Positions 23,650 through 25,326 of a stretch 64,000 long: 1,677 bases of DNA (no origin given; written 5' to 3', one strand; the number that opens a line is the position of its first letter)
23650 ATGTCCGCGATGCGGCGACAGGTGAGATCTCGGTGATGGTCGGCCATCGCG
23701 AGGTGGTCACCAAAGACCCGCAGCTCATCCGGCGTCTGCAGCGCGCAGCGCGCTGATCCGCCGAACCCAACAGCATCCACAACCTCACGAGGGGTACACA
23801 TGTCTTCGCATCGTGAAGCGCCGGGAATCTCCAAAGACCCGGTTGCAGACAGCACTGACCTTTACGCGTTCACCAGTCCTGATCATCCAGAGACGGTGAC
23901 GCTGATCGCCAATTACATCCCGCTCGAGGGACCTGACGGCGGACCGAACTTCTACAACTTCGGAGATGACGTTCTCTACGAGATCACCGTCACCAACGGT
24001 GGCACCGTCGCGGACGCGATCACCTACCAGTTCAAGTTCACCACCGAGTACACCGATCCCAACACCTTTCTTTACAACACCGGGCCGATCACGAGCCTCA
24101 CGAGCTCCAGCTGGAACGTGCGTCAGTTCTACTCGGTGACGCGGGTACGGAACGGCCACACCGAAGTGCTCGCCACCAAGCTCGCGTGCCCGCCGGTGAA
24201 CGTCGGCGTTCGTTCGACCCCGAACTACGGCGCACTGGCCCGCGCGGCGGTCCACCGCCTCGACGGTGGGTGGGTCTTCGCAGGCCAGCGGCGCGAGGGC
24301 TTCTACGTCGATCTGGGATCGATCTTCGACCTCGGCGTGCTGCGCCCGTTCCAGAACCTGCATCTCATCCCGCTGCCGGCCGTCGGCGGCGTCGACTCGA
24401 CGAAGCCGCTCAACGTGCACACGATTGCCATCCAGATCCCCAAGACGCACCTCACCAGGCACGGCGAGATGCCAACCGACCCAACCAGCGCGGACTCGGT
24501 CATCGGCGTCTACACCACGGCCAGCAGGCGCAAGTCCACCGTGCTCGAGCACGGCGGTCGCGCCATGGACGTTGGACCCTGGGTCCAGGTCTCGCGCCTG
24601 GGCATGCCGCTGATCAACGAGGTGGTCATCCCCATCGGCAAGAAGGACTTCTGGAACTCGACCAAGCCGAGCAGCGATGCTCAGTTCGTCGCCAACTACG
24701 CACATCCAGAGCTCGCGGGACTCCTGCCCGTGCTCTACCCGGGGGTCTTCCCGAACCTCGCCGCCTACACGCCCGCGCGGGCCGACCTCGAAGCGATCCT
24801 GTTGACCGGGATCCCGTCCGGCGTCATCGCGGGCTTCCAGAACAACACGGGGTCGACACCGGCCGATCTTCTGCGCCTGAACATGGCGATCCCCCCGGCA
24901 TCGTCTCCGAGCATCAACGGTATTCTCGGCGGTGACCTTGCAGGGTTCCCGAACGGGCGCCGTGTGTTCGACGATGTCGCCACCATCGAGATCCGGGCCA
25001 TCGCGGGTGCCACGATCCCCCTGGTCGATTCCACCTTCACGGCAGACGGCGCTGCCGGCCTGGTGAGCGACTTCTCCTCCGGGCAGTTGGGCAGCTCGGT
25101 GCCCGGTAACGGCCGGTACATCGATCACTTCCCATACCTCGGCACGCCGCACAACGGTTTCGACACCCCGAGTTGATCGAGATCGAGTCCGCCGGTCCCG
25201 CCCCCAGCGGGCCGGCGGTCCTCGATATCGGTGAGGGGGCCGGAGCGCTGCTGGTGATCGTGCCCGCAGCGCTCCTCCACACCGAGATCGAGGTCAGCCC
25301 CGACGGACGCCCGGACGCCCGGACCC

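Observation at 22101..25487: ECF sigma factor operon with a Rieske-domain anti-sigma candidate, a small Tat-signal protein and DUF4331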

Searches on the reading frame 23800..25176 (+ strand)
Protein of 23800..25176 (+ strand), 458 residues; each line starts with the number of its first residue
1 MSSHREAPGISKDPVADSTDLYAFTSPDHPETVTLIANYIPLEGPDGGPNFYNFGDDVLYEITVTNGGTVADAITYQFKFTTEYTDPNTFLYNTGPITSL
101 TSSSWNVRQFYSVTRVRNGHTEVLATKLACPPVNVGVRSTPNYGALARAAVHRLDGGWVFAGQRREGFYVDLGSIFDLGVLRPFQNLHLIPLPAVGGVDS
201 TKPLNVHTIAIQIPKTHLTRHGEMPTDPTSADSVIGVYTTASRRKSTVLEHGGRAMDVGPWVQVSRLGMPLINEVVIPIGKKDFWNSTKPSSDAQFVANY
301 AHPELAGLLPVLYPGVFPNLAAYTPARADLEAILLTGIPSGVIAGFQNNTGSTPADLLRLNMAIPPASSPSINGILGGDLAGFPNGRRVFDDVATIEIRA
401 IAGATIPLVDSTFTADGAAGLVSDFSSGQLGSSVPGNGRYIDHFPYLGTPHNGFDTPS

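Call 3: search_protein_families(library=pfam, proteins=[window:23800-25176:+], max_evalue=0.1)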
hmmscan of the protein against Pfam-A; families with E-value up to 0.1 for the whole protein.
window:23800-25176:+ (458 aa): 1 family
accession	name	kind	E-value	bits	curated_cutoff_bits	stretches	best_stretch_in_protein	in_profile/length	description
PF14224.11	DUF4331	-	2.4e-134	449.2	27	1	2-450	1-421/421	Domain of unknown function (DUF4331)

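Call 4: search_protein_families(library=ncbifam, proteins=[window:23800-25176:+], max_evalue=0.1)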
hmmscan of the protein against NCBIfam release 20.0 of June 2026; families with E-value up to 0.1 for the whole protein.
window:23800-25176:+ (458 aa): 0 families

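Call 19: find_homologous_proteins(query=window:23800-25176:+)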
Query window:23800-25176:+ (458 aa): 8000 proteins with E <= 0.001 among 8000 candidates; the best 120 are listed.
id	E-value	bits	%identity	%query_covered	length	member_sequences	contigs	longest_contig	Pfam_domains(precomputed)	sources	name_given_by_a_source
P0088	1.8e-283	959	91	100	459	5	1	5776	PF14224.12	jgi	-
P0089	2.8e-283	958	92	100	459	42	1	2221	PF14224.12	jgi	jgi:hypothetical protein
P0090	5.5e-283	957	91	100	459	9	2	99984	PF14224.12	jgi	jgi:hypothetical protein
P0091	2.5e-281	951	91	100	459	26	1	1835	PF14224.12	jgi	jgi:hypothetical protein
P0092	4.5e-281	951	90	100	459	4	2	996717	PF14224.12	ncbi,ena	-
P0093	1.0e-279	946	91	100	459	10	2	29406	PF14224.12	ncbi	ncbi:MAG: DUF4331 domain-containing protein [Candidatus Dormiibacterota bacterium]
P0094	8.9e-278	940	90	100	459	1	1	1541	PF14224.12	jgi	jgi:hypothetical protein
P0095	3.0e-277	938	89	100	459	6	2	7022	PF14224.12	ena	-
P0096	2.1e-275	932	90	100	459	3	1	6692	PF14224.12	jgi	jgi:hypothetical protein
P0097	2.2e-273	925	89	100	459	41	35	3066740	PF14224.12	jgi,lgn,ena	jgi:hypothetical protein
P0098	2.6e-272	922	89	100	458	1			PF14224.12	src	-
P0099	2.3e-271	919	89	100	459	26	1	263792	PF14224.12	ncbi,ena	-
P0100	4.1e-271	918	88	100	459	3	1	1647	PF14224.12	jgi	jgi:hypothetical protein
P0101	1.8e-270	916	88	100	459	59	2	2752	PF14224.12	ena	-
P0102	4.0e-269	911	87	100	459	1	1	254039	PF14224.12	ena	-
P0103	4.9e-269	911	87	100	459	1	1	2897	PF14224.12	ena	-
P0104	8.8e-269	910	88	100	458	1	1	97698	PF14224.12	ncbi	-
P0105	8.9e-269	910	88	100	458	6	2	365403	PF14224.12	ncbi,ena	-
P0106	1.2e-267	906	88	100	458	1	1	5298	PF14224.12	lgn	-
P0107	1.3e-267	906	88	100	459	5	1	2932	PF14224.12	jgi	-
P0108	2.4e-267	905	87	100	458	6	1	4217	PF14224.12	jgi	jgi:hypothetical protein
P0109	4.6e-267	904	88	100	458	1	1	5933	PF14224.12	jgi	-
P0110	1.9e-266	902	87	100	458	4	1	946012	PF14224.12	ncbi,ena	-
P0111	9.4e-265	897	86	100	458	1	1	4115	PF14224.12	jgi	-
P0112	1.5e-264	896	86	100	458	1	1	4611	PF14224.12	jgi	jgi:hypothetical protein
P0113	9.1e-264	894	86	100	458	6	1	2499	PF14224.12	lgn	-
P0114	1.4e-263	893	86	100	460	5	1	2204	PF14224.12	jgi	jgi:hypothetical protein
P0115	2.6e-262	889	85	100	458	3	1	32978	PF14224.12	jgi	jgi:uncharacterized protein DUF4331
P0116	5.4e-262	888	85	100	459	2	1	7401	PF14224.12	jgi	jgi:Domain of unknown function (DUF4331)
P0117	5.2e-261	885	86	100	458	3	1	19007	PF14224.12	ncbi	ncbi:MAG: DUF4331 domain-containing protein [Candidatus Dormiibacterota bacterium]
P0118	2.3e-259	879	85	100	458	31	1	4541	PF14224.12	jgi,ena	jgi:hypothetical protein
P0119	1.3e-258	877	85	100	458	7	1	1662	PF14224.12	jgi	jgi:hypothetical protein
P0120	3.4e-256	869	89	93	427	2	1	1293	PF14224.12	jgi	jgi:hypothetical protein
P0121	1.5e-243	827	86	93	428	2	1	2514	PF14224.12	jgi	jgi:hypothetical protein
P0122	1.1e-208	712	71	100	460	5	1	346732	PF14224.12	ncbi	-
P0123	3.6e-208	710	71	100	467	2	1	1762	PF14224.12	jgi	jgi:hypothetical protein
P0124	4.0e-208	710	71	100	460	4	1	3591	PF14224.12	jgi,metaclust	metaclust:\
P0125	6.5e-208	709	70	100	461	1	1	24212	PF14224.12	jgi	jgi:hypothetical protein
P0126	5.8e-207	706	70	100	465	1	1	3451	PF14224.12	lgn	-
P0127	4.3e-206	703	72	100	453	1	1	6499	PF14224.12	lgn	-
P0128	1.5e-205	702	70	100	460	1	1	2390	PF14224.12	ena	-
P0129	2.9e-205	701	71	100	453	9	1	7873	PF14224.12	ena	-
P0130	4.0e-205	700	70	100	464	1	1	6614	PF14224.12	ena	-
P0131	2.1e-204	698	70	100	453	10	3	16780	PF14224.12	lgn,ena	-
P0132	5.4e-204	697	70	100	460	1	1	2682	PF14224.12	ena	-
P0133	1.8e-203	695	69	100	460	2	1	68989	PF14224.12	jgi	jgi:hypothetical protein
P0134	2.4e-203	694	70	100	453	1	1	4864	PF14224.12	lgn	-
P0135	3.6e-203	694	70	100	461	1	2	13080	PF14224.12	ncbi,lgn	-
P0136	3.7e-203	694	69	100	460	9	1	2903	PF14224.12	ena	-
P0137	4.3e-203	694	86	78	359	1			PF14224.12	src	-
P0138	5.1e-203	693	69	100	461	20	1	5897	PF14224.12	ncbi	-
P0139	5.1e-203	693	70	100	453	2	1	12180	PF14224.12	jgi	jgi:hypothetical protein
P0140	9.6e-203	692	69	100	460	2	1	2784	PF14224.12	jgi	jgi:hypothetical protein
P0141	1.4e-202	692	68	100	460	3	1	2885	PF14224.12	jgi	jgi:Domain of unknown function (DUF4331)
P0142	3.2e-202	691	70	100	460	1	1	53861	PF14224.12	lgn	-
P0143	3.4e-202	691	69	100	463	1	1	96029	PF14224.12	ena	-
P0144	3.8e-202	690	69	100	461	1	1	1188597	PF14224.12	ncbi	-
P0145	4.7e-202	690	70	100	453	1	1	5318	PF14224.12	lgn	-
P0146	7.4e-202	689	68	100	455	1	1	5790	PF14224.12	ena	-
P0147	1.3e-201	689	68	100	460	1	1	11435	PF14224.12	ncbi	ncbi:MAG TPA: DUF4331 domain-containing protein [Ktedonobacteraceae bacterium]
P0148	1.4e-201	689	69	100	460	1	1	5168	PF14224.12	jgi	jgi:Domain of unknown function (DUF4331)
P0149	3.0e-201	687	69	100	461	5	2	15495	PF14224.12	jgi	jgi:hypothetical protein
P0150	4.3e-201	687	69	100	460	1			PF14224.12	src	-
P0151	4.6e-201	687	69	100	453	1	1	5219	PF14224.12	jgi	jgi:hypothetical protein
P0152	6.3e-201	686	69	100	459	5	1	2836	PF14224.12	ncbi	-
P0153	1.2e-200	686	67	100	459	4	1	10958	PF14224.12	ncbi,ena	-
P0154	1.2e-200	685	67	100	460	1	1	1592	PF14224.12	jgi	jgi:hypothetical protein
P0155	1.3e-200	685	69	100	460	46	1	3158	PF14224.12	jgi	jgi:Domain of unknown function (DUF4331)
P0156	1.8e-200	685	68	100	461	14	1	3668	PF14224.12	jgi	jgi:hypothetical protein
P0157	1.8e-200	685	69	100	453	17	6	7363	PF14224.12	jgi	jgi:hypothetical protein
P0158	2.6e-200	684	69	100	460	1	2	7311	PF14224.12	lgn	-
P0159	2.6e-200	684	67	100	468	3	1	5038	PF14224.12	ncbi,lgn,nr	ncbi:MAG: DUF4331 domain-containing protein [Chloroflexota bacterium]|nr:DUF4331 domain-containing p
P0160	2.7e-200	684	68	100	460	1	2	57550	PF14224.12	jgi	jgi:hypothetical protein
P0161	2.8e-200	684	69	100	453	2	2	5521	PF14224.12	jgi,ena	-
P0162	3.0e-200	684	69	100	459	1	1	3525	PF14224.12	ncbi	-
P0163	3.0e-200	684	69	100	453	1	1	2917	PF14224.12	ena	-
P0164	3.1e-200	684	69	100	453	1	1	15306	PF14224.12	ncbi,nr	ncbi:MAG TPA: DUF4331 domain-containing protein [Candidatus Sulfotelmatobacter sp.]|nr:DUF4331 domai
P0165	3.1e-200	684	70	100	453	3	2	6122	PF14224.12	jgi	jgi:hypothetical protein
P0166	4.5e-200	684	69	100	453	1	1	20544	PF14224.12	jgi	jgi:hypothetical protein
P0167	5.3e-200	683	69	100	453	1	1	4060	PF14224.12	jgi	-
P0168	5.8e-200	683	68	100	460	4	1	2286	PF14224.12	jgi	jgi:hypothetical protein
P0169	6.6e-200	683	68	100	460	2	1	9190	PF14224.12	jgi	jgi:hypothetical protein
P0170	6.7e-200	683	69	100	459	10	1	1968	PF14224.12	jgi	-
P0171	8.0e-200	683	70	100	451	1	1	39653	PF14224.12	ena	-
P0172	1.2e-199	682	69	100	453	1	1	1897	PF14224.12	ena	-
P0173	1.5e-199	682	68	100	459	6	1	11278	PF14224.12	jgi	jgi:hypothetical protein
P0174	1.9e-199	682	68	100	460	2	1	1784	PF14224.12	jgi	jgi:Domain of unknown function (DUF4331)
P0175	2.2e-199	681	68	100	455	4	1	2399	PF14224.12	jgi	jgi:hypothetical protein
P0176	2.3e-199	681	70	100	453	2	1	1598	PF14224.12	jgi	jgi:hypothetical protein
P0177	2.5e-199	681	68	100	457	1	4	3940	PF14224.12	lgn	-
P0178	2.8e-199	681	68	100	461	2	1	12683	PF14224.12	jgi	jgi:Domain of unknown function (DUF4331)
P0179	2.8e-199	681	68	100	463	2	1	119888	PF14224.12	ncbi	-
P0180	3.6e-199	681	69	100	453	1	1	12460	PF14224.12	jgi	jgi:hypothetical protein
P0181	4.7e-199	680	68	100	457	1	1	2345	PF14224.12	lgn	-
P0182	5.7e-199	680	68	100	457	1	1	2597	PF14224.12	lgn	-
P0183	6.0e-199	680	68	100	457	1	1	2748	PF14224.12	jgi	jgi:hypothetical protein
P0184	6.0e-199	680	70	99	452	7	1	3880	PF14224.12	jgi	jgi:hypothetical protein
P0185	6.2e-199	680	68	100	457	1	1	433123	PF14224.12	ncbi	-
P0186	7.1e-199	680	67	100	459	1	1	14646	PF14224.12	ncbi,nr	ncbi:MAG TPA: hypothetical protein DCL75_13890 [Ktedonobacter sp.]|nr:hypothetical protein [Ktedonob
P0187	7.2e-199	680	67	100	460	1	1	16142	PF14224.12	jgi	jgi:hypothetical protein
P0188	9.9e-199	679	67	100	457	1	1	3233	PF14224.12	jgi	jgi:hypothetical protein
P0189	1.1e-198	679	68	100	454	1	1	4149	PF14224.12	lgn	-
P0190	1.3e-198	679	68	100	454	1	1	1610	PF14224.12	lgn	-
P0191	1.3e-198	679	69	100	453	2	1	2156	PF14224.12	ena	-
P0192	1.5e-198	679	69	100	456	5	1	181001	PF14224.12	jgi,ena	-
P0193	1.5e-198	679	68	100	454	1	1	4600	PF14224.12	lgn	-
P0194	1.6e-198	678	68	100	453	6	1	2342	PF14224.12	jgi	jgi:Domain of unknown function (DUF4331)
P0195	1.7e-198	678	68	100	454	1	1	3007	PF14224.12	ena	-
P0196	1.7e-198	678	69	100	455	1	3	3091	PF14224.12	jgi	jgi:hypothetical protein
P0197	1.9e-198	678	70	99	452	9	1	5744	PF14224.12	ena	-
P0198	2.0e-198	678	68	100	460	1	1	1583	PF14224.12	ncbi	-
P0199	2.5e-198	678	68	100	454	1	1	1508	PF14224.12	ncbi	-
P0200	2.5e-198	678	68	100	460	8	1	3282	PF14224.12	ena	-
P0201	2.7e-198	678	68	100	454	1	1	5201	PF14224.12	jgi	jgi:hypothetical protein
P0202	4.3e-198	677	69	100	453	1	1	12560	PF14224.12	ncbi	-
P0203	4.9e-198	677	67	100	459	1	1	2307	PF14224.12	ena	-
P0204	5.2e-198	677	68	100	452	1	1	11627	PF14224.12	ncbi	ncbi:MAG: DUF4331 domain-containing protein [Candidatus Limnocylindrales bacterium]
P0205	6.9e-198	676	68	100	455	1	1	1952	PF14224.12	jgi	jgi:hypothetical protein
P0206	7.6e-198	676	67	100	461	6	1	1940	PF14224.12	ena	-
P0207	8.4e-198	676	67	100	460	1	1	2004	PF14224.12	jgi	jgi:hypothetical protein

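Call 20: find_encoding_contigs(protein=P0144, flank=5000, max_places=2)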
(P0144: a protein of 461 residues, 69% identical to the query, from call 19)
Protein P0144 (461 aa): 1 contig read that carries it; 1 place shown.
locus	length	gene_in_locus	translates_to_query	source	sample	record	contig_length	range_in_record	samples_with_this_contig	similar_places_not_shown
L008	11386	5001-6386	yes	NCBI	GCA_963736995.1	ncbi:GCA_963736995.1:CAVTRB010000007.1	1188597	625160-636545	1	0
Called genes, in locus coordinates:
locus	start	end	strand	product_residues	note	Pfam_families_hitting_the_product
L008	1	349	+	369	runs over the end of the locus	PF02388:FemAB, PF13480:Acetyltransf_6, PF02388:FemAB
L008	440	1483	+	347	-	PF02388:FemAB, PF13480:Acetyltransf_6, PF02388:FemAB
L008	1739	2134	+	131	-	PF00072:Response_reg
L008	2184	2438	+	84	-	PF12732:YtxH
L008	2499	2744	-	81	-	-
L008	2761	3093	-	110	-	-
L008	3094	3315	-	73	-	PF02627:CMD (weak)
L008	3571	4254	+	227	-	PF13489:Methyltransf_23, PF01209:Ubie_methyltran, PF13847:Methyltransf_31, PF08241:Methyltransf_11, PF08242:Methyltransf_12, PF13649:Methyltransf_25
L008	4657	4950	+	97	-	-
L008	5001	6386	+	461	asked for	PF14224:DUF4331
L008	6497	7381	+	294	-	-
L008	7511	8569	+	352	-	PF05496:RuvB_N, PF13191:AAA_16 (faint), PF00004:AAA, PF07728:AAA_5, PF17864:AAA_lid_4, PF05491:WHD_RuvB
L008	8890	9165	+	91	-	-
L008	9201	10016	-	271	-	PF04199:Cyclase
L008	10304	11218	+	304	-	PF01633:Choline_kinase, PF01636:APH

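Call 21: find_encoding_contigs(protein=P0185, flank=5000, max_places=2)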
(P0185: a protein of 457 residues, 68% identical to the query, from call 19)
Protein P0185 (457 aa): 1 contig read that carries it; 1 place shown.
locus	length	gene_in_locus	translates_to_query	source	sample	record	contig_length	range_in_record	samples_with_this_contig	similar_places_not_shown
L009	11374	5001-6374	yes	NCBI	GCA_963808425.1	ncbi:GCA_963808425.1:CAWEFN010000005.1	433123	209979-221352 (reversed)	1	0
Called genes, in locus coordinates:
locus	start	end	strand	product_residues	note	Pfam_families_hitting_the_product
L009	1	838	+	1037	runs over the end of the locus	PF00498:FHA, PF16697:Yop-YscD_cpl, PF00498:FHA, PF16697:Yop-YscD_cpl, PF00005:ABC_tran, PF13304:AAA_21 (weak), PF01061:ABC2_membrane, PF12698:ABC2_membrane_3, +1 more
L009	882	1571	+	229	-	PF00702:Hydrolase, PF13419:HAD_2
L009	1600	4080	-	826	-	PF13271:DUF4062, PF20703:nSTAND1 (weak), PF00931:NB-ARC (weak), PF13191:AAA_16, PF13432:TPR_16 (faint), PF07719:TPR_2 (faint), PF13424:TPR_12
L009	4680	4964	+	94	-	-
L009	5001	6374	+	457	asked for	PF14224:DUF4331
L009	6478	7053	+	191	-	-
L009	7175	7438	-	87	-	-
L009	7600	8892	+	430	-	PF00464:SHMT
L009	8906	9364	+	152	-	PF19124:DUF5808 (weak)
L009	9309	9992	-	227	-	PF01988:VIT1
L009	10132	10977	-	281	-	PF03119:DNA_ligase_ZBD, PF14520:HHH_5 (weak), PF12826:HHH_2, PF00533:BRCT, PF12738:PTCB-BRCT (weak)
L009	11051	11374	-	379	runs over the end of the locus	PF22745:Nlig-Ia, PF01653:DNA_ligase_aden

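Call 22: find_encoding_contigs(protein=P0122, flank=5000, max_places=2)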
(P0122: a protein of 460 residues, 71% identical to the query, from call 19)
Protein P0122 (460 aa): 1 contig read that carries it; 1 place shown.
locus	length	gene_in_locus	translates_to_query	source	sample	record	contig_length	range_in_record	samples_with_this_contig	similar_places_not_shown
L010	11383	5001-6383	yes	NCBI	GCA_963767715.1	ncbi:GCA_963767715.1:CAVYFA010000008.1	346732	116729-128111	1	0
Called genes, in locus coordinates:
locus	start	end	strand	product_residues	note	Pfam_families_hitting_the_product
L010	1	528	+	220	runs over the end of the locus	PF06210:DUF1003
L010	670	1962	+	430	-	-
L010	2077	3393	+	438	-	PF10282:Lactonase (faint)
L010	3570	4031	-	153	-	PF02627:CMD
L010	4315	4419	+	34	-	-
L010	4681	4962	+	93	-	-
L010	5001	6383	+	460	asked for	PF14224:DUF4331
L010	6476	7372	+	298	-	-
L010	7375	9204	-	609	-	-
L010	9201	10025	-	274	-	PF04542:Sigma70_r2, PF08281:Sigma70_r4_2, PF04545:Sigma70_r4 (weak)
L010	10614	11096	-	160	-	PF01243:PNPOx_N (weak), PF12900:Pyridox_ox_2 (weak)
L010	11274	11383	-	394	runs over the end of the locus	PF00291:PALP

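Call 53: search_protein_families(library=pfam, proteins=[L008:6497-7381:+, L009:6478-7053:+, L010:6476-7372:+], max_evalue=0.01)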
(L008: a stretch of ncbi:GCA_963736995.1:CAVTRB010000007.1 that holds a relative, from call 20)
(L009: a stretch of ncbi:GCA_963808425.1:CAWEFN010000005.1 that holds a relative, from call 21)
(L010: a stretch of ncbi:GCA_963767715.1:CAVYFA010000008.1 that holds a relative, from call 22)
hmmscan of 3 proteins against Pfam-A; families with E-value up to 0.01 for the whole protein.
L008:6497-7381:+ (294 aa): 0 families

L009:6478-7053:+ (191 aa): 0 families

L010:6476-7372:+ (298 aa): 0 families

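Call 63: search_protein_representatives(protein=window:23800-25176:+)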
Query: 458 residues. Proteins with E-value up to 0.001 (for the whole library): 5238; up to 1e-10: 3236; up to 1e-30: 1001. The best 150 are listed.
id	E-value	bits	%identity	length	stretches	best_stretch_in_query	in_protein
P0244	1.8e-162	557.9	62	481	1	1-456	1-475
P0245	9.6e-144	496.2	58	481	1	1-456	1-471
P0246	6.5e-138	477.0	56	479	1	1-456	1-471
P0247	2.9e-133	461.6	58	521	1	1-456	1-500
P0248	5.3e-126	437.7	85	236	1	224-458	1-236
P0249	3.7e-123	428.3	50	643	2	2-292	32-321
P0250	2.5e-121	422.3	60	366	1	86-455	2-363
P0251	5.9e-120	417.8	53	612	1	2-455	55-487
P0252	5.3e-119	414.6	60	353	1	111-457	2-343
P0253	1.6e-118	413.1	60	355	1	58-388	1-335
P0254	3.7e-116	405.3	51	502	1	1-455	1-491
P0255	7.4e-116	404.3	58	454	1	1-325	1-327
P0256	8.5e-116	404.1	55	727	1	21-455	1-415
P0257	5.0e-115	401.5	51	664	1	2-456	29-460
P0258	1.2e-114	400.3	51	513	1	2-455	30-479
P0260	1.7e-114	399.8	54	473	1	1-454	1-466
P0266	1.3e-110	387.0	50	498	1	2-455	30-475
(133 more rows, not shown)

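Call 70: find_encoding_contigs(protein=P0266, flank=2500, max_places=2)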
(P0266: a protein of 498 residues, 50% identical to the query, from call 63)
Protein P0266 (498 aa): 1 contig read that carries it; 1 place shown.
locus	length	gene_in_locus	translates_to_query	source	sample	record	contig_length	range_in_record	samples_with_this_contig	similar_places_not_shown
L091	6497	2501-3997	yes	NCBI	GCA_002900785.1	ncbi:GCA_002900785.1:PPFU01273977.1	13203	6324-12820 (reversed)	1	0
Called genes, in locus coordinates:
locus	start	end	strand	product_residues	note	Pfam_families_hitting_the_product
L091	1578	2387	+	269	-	-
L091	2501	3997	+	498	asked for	PF14224:DUF4331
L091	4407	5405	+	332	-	PF07719:TPR_2 (faint), PF13424:TPR_12 (faint), PF13428:TPR_14 (faint), PF14559:TPR_19 (weak), PF13174:TPR_6 (faint), PF13432:TPR_16 (weak), PF14559:TPR_19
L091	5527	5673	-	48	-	-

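Call 71: find_encoding_contigs(protein=P0254, flank=2500, max_places=2)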
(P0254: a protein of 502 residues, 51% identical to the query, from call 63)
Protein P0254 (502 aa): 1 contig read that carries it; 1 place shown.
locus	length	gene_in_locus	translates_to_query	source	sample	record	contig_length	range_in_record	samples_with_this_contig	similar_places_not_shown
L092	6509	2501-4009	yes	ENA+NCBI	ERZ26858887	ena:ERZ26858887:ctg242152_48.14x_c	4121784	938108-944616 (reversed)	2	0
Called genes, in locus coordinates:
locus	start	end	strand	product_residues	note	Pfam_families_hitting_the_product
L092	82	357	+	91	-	-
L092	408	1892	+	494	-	PF14224:DUF4331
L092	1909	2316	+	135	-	-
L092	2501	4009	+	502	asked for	PF14224:DUF4331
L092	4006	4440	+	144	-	-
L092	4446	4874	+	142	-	-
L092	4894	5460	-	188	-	PF11969:DcpS_C (weak), PF01230:HIT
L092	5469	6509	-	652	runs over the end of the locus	PF02824:TGS, PF07973:tRNA_SAD, PF00587:tRNA-synt_2b, PF03129:HGTP_anticodon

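Call 72: find_encoding_contigs(protein=P0258, flank=2500, max_places=2)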
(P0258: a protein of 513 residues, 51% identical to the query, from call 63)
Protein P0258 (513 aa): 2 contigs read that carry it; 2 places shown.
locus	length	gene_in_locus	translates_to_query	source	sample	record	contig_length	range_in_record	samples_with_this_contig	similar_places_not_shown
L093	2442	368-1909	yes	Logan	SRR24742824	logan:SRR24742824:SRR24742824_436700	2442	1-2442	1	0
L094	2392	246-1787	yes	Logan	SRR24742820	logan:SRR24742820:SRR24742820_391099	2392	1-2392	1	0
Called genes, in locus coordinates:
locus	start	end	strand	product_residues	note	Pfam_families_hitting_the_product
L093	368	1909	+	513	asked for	PF14224:DUF4331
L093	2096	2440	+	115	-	?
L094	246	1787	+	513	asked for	PF14224:DUF4331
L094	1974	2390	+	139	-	?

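Call 73: find_encoding_contigs(protein=P0260, flank=2500, max_places=2)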
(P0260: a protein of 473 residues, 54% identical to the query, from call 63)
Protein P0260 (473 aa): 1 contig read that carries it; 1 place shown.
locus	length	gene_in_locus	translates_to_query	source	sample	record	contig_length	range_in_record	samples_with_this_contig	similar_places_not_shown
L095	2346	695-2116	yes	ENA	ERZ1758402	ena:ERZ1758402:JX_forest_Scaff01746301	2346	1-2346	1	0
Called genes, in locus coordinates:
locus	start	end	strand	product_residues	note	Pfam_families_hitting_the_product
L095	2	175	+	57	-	?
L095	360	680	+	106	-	PF10518:TAT_signal (weak)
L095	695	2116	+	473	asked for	PF14224:DUF4331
